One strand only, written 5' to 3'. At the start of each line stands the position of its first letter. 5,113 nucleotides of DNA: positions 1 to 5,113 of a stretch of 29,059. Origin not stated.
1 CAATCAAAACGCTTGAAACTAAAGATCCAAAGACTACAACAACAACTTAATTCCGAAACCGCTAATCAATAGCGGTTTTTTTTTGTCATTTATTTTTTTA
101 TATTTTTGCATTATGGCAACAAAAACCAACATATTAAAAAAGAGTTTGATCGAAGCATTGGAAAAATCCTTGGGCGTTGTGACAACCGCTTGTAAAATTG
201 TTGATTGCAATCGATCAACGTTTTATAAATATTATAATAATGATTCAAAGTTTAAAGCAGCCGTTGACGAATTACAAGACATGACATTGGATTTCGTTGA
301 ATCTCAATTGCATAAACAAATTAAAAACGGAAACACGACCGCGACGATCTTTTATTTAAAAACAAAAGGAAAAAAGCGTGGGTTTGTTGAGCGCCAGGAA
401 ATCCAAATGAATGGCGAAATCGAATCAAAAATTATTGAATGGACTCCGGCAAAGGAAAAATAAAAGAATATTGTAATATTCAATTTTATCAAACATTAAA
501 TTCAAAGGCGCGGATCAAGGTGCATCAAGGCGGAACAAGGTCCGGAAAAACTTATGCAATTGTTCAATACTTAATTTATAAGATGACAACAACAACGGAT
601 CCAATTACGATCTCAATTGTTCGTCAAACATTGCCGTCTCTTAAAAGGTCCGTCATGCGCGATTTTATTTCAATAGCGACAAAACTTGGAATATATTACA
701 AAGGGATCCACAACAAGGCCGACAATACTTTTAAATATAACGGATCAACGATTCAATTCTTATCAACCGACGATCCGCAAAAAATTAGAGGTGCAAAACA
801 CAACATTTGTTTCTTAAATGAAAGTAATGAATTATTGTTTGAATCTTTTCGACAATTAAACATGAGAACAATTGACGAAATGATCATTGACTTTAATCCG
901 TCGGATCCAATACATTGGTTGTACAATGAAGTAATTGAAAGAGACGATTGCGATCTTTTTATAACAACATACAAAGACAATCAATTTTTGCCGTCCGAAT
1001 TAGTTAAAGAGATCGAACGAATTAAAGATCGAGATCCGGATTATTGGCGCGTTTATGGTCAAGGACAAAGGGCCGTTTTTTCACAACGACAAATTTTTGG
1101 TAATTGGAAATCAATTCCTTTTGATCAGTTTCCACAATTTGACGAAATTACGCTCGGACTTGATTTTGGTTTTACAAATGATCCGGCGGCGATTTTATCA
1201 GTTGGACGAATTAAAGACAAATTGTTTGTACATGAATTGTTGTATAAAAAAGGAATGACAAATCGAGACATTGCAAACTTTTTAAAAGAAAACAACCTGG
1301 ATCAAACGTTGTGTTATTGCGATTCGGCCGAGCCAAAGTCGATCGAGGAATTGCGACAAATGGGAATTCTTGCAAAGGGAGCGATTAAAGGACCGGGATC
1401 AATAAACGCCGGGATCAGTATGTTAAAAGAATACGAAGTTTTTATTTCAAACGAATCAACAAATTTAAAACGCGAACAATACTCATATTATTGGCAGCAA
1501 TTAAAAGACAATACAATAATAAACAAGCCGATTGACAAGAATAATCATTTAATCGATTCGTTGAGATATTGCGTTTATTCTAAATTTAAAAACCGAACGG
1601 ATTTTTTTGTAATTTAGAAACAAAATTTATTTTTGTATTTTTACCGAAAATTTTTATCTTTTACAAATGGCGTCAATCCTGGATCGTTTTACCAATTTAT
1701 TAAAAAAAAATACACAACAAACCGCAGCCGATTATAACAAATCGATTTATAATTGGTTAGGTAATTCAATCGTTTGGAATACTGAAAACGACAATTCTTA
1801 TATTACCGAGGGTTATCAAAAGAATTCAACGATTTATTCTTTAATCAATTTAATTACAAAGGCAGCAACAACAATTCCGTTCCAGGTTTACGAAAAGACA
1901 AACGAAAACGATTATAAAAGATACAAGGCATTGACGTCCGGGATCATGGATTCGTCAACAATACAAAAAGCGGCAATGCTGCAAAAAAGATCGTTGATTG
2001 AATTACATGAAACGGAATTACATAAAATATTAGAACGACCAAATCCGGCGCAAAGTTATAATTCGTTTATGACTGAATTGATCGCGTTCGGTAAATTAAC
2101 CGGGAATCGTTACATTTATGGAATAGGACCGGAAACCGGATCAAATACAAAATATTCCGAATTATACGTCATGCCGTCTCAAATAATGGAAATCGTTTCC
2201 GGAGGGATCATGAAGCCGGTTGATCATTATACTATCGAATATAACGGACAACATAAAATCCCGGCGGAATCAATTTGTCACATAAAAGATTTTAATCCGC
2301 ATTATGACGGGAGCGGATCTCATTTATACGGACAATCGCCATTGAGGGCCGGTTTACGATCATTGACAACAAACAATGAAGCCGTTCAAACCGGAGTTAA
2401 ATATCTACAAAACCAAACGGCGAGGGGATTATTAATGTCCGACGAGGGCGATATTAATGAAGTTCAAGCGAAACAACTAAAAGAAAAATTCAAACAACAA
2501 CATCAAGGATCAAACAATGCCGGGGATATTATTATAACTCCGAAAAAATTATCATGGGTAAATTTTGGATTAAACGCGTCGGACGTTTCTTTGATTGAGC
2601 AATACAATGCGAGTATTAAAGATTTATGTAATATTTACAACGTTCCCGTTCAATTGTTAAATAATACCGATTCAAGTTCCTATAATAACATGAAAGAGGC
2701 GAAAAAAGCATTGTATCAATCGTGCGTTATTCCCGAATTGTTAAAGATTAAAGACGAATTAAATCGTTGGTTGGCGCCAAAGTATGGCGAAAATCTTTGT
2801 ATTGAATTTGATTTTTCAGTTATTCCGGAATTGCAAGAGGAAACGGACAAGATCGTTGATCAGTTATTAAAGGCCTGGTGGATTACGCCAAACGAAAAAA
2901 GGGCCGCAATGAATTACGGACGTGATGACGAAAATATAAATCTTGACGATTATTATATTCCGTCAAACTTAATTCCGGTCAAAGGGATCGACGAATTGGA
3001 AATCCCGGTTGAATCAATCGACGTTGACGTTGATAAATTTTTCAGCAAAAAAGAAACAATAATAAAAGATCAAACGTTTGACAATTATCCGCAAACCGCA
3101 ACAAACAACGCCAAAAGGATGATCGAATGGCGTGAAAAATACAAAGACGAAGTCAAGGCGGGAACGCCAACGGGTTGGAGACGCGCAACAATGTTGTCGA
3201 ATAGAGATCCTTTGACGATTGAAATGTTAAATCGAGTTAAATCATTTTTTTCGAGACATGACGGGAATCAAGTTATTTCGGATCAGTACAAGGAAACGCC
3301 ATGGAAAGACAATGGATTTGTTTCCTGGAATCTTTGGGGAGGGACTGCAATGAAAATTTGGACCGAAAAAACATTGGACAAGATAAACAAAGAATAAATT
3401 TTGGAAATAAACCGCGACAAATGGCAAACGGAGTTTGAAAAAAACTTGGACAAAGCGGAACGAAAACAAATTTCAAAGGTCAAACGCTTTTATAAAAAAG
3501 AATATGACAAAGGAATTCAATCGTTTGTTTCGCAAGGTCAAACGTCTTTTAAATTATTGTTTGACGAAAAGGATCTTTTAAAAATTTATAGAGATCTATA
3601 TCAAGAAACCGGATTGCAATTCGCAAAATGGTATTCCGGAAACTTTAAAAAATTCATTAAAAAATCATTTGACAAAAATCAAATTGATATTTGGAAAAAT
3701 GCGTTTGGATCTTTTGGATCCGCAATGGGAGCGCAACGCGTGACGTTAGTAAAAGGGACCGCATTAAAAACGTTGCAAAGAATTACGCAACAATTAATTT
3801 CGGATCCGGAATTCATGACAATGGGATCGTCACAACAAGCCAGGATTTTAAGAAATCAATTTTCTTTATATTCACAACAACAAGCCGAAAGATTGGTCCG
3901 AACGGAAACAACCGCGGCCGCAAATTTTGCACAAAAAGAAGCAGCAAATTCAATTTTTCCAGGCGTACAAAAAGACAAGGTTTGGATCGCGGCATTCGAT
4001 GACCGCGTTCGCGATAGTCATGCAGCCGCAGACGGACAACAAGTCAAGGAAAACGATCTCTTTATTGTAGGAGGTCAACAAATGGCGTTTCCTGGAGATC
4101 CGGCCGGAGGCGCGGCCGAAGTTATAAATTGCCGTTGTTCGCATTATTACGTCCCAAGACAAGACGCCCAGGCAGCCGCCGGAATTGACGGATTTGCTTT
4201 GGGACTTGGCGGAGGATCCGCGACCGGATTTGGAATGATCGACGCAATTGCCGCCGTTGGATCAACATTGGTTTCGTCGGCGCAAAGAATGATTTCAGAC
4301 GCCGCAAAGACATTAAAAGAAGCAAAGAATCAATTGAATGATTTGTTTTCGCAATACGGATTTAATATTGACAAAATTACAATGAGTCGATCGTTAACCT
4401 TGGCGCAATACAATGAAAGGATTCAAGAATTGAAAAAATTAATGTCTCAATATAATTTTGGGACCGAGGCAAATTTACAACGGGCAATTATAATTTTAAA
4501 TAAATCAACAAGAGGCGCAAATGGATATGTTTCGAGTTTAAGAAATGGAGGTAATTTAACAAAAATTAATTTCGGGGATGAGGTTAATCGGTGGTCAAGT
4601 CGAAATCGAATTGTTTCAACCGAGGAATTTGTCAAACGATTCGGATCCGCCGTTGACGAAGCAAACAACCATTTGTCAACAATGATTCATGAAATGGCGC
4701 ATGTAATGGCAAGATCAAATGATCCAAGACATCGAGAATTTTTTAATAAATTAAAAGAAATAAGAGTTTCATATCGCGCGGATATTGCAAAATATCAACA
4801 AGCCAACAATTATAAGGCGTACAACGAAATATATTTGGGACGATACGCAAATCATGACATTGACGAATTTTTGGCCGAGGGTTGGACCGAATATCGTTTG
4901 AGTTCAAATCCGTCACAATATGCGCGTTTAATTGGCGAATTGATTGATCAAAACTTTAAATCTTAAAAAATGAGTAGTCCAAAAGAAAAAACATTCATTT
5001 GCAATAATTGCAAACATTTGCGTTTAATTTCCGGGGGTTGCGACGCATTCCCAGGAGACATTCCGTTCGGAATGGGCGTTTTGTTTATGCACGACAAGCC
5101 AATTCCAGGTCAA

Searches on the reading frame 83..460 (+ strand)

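Call 19: search_protein_families(library=pfam, proteins=[window:83-460:+], max_evalue=0.1)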
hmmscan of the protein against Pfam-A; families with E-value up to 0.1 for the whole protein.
window:83-460:+ (126 aa): 4 families
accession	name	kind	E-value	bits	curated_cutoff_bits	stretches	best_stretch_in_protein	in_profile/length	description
PF22813.1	TcaA_2nd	-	0.00031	21.5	26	1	23-103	17-97/103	TcaA protein second domain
PF13022.12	HTH_Tnp_1_2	-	0.0015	19.1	27.9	1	32-107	28-105/122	Helix-turn-helix of insertion element transposase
PF02954.25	HTH_8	-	0.0036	17.4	22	1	21-49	9-37/42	Bacterial regulatory protein, Fis family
PF02796.21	HTH_7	-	0.027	15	23.8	1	36-52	27-43/45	Helix-turn-helix domain of resolvase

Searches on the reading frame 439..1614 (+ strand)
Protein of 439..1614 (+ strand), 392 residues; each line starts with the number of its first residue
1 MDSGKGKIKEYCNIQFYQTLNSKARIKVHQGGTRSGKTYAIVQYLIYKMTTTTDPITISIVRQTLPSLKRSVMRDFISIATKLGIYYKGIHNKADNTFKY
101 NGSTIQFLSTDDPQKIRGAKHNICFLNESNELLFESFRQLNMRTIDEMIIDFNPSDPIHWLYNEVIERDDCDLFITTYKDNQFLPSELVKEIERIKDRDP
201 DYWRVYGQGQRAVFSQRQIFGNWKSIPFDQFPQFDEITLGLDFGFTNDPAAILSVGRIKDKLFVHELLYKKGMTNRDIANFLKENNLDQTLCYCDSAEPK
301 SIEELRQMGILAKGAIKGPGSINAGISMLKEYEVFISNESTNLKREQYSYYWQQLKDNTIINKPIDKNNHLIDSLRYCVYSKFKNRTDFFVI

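Call 19: search_protein_families(library=pfam, proteins=[window:439-1614:+], max_evalue=0.1)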
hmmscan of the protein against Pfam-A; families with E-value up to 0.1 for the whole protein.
window:439-1614:+ (392 aa): 3 families
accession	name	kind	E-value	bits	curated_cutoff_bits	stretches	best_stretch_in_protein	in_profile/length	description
PF04466.19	Terminase_3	-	7.5e-25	88.1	23.2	1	24-209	2-200/201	Phage terminase large subunit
PF17288.8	Terminase_3C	-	4.1e-21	76.4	26.7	1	242-379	1-153/155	Terminase RNAseH like domain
PF17351.7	DUF5380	-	0.0058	16.9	29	0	305-345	18-55/85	Family of unknown function (DUF5380)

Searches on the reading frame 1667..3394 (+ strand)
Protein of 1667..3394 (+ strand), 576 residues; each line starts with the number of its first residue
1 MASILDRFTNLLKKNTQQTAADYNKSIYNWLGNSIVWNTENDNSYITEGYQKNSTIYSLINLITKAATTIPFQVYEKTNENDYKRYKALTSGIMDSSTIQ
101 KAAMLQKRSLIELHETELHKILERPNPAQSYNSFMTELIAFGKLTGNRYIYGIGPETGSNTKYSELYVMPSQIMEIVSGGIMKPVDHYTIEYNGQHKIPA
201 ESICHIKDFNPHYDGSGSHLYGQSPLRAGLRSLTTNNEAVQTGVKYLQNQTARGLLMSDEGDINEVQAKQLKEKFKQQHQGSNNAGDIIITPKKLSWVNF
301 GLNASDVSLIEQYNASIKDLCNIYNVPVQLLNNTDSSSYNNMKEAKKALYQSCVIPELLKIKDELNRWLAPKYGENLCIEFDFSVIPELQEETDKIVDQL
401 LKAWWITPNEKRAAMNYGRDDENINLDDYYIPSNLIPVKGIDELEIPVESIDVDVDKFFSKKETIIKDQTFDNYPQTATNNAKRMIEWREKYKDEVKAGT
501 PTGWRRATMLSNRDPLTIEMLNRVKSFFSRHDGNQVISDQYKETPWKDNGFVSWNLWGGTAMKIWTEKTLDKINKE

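Call 18: search_protein_families(library=phrogs, proteins=[window:1667-3394:+])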
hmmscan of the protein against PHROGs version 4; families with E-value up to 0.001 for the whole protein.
window:1667-3394:+ (576 aa): 6 families
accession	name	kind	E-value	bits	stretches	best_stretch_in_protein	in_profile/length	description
phrog_12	-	head and packaging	4.1e-64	218.7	1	2-539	48-527/646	portal protein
phrog_2662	-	head and packaging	1.9e-52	179.8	1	23-534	37-506/717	portal protein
phrog_5929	-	head and packaging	4.4e-25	89.3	1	241-443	6-207/228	portal protein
phrog_2859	-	unknown function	1.3e-09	37.6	1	472-576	162-267/740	-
phrog_21454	-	unknown function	3.8e-08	33.9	1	260-416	5-159/320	-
phrog_2271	-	head and packaging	1.5e-07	30.5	1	220-416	188-382/859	portal protein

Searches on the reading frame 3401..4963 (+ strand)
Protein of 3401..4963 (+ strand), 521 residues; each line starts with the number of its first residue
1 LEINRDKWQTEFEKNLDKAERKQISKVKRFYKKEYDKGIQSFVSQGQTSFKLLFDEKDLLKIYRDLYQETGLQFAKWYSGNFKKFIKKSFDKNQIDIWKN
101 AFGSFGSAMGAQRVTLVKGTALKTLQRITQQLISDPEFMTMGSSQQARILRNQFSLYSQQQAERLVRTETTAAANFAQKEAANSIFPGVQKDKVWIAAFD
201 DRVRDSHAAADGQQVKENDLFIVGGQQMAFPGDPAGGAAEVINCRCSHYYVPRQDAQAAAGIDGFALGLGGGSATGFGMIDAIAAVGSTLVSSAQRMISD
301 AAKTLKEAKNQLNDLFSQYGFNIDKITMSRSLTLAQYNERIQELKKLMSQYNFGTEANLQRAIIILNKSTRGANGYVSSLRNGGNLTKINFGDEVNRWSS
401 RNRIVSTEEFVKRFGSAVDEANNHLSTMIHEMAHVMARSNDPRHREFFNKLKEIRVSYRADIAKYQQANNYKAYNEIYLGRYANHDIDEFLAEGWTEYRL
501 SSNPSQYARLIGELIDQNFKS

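Call 18: search_protein_families(library=phrogs, proteins=[window:3401-4963:+])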
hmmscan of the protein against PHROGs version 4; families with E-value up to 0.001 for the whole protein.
window:3401-4963:+ (521 aa): 13 families
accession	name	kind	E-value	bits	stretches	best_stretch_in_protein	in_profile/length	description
phrog_2468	-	head and packaging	2.2e-40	140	1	6-257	26-278/303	head morphogenesis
phrog_859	-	head and packaging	1.4e-30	107.6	1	153-250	188-288/807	portal protein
phrog_3517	-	head and packaging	5.1e-23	82.9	1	155-258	228-335/371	head morphogenesis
phrog_2662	-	head and packaging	4.9e-21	76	1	62-257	529-714/717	portal protein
phrog_6577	-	unknown function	6.7e-15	55.5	1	109-251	100-229/1066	-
phrog_21406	-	unknown function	2.6e-13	49.4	1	177-254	278-355/1668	-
phrog_595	-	head and packaging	3.8e-13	50.6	1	146-252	206-298/513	head maturation protease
phrog_115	-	head and packaging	1.3e-11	45.4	1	142-248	223-314/665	minor head protein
phrog_15127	-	head and packaging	3.8e-11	43.2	1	98-244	103-244/602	head protein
phrog_18477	-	head and packaging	1.2e-10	41.8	1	159-248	203-295/760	head morphogenesis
phrog_34890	-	head and packaging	1.8e-10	40.8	1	159-250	210-305/679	head morphogenesis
phrog_4728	-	head and packaging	3.5e-07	30.4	1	145-434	204-432/591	head morphogenesis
phrog_324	-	head and packaging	0.00043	20.4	1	194-247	267-313/624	head morphogenesis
